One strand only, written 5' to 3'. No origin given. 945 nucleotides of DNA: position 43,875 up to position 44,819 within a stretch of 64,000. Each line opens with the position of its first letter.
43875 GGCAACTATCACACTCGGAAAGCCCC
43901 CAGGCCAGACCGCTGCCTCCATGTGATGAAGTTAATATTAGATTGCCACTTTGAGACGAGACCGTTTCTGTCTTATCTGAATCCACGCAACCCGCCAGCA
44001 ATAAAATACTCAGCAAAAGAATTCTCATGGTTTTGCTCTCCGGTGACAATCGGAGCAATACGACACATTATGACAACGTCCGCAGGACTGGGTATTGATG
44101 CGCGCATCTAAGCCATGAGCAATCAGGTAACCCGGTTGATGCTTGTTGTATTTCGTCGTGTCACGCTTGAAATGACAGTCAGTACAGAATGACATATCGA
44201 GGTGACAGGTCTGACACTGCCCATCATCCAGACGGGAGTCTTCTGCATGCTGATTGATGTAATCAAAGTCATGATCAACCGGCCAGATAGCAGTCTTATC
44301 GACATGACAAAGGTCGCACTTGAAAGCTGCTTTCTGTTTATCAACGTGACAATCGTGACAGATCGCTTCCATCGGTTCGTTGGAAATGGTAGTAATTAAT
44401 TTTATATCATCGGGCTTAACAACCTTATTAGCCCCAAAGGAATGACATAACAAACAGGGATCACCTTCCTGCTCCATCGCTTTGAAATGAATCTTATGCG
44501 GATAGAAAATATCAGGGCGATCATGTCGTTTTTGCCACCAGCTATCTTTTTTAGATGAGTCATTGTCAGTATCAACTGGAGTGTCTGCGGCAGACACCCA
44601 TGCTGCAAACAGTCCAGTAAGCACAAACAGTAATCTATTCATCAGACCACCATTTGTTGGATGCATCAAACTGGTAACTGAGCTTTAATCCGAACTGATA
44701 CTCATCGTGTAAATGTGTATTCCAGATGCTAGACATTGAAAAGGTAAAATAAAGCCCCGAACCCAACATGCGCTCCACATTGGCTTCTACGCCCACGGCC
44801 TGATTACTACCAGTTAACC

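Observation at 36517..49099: Nine-gene multiheme-cytochrome/porin operon: candidate extracellular electron-transfer conduit of unusual composition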

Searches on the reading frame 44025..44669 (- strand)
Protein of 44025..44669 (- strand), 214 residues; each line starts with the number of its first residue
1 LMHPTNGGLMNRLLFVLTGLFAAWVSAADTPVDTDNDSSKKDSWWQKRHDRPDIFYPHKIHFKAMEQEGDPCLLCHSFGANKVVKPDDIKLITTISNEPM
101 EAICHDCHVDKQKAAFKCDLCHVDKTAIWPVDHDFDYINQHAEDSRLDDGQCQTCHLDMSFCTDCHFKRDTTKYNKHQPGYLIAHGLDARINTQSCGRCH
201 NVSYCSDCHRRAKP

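Call 4: search_protein_families(library=pfam, proteins=[window:44025-44669:-], max_evalue=0.01)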
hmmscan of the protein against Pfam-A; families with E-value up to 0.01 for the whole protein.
window:44025-44669:- (214 aa): 2 families
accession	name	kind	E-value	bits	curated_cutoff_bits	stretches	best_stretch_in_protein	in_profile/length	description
PF14522.11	Cytochrome_C7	-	1.7e-06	28.2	24.8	1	56-122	3-66/67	Cytochrome c7 and related cytochrome c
PF14537.11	Cytochrom_c3_2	-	0.00057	20.7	25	0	65-122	22-78/79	Cytochrome c3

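Call 5: search_protein_families(library=ncbifam, proteins=[window:44025-44669:-], max_evalue=0.01)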
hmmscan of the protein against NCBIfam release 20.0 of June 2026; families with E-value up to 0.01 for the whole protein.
window:44025-44669:- (214 aa): 0 families

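Call 49: search_solved_structures(query=window:44025-44642:-, max_evalue=10)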
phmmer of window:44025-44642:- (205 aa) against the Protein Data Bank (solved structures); distinct sequences matched with E-value up to 10: 13.
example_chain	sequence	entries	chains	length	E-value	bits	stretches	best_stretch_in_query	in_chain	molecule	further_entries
3sj4_X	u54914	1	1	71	0.15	14.7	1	43-113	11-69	CYTOCHROME C7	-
4haj_A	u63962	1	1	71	0.45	13.1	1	41-113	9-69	PpcA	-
3sj0_X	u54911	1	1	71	0.52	12.9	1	43-113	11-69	CYTOCHROME C7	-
3sel_X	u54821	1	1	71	0.55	12.8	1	43-113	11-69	CYTOCHROME C7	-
9vak_B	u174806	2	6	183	0.71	12.5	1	22-77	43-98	Lacto-N-biosidase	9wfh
2n91_A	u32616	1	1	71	0.71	12.5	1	43-113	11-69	Cytochrome C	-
1os6_A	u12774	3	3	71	0.79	12.3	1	43-113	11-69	PpcA | Cytochrome c3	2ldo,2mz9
3sj1_X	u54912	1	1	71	1.3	11.6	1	43-113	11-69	CYTOCHROME C7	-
4hb8_A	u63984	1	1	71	1.8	11.1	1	43-113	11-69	PpcA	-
2lzz_A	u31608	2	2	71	1.9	11.1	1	43-113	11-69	Cytochrome c, 3 heme-binding sites | PpcA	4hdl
4hb6_A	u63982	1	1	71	2.1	10.9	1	43-113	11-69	PpcA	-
4hc3_A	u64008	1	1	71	2.2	10.9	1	43-113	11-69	PpcA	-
4hbf_A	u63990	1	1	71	2.4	10.7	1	43-113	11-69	PpcA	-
